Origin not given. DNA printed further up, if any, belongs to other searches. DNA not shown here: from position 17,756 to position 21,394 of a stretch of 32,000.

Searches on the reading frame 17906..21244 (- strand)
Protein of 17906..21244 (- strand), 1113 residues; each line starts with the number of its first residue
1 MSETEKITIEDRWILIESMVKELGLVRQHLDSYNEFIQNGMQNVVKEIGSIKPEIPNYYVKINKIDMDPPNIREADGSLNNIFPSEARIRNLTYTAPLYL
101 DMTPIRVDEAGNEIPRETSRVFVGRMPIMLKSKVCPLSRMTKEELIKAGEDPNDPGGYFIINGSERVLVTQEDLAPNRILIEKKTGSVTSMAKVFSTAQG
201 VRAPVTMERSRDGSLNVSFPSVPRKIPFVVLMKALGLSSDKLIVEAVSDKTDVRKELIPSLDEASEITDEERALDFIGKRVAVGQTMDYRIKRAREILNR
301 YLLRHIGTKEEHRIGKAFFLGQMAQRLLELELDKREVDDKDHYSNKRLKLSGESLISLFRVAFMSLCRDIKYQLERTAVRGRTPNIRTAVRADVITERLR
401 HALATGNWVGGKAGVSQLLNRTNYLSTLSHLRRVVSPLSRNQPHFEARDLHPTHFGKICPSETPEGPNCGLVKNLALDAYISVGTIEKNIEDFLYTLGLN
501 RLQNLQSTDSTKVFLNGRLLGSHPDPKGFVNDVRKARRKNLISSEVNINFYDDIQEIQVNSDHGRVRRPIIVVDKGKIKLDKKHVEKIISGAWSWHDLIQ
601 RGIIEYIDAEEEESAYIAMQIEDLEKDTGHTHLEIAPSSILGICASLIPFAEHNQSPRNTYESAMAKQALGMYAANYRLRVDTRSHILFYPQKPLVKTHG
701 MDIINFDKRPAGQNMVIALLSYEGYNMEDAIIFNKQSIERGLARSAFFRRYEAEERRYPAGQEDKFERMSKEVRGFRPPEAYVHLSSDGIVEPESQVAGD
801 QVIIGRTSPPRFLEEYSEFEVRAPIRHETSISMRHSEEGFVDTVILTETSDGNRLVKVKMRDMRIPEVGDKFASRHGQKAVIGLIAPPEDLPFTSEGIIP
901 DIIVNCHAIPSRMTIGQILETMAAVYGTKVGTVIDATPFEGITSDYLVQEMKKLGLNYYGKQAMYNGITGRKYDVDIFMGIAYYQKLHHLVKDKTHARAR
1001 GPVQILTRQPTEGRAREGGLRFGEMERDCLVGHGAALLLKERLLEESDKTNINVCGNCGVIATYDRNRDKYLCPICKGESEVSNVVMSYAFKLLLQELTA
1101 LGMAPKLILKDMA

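Call 21: search_protein_families(library=pfam, proteins=[window:17906-21244:-], max_evalue=0.001)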
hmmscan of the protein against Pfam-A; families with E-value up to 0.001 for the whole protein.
window:17906-21244:- (1113 aa): 7 families
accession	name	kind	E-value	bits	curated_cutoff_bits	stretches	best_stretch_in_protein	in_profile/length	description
PF00562.33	RNA_pol_Rpb2_6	-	9.4e-135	449.9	23.4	1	644-1016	1-373/373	RNA polymerase Rpb2, domain 6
PF04563.20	RNA_pol_Rpb2_1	-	3.1e-56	190.6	28.2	1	24-397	1-203/203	RNA polymerase beta subunit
PF04561.19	RNA_pol_Rpb2_2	-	1.6e-36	126.2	21.7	1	177-349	3-190/190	RNA polymerase Rpb2, domain 2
PF04560.25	RNA_pol_Rpb2_7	-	2.7e-31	108.3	32.1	1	1018-1109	1-86/87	RNA polymerase Rpb2, domain 7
PF04565.21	RNA_pol_Rpb2_3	-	3.4e-27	94.8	21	1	417-481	1-68/68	RNA polymerase Rpb2, domain 3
PF04566.18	RNA_pol_Rpb2_4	-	3.6e-21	75.5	28.7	1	513-574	1-62/62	RNA polymerase Rpb2, domain 4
PF04567.22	RNA_pol_Rpb2_5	-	8.9e-12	46.1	21.1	1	595-628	1-34/66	RNA polymerase Rpb2, domain 5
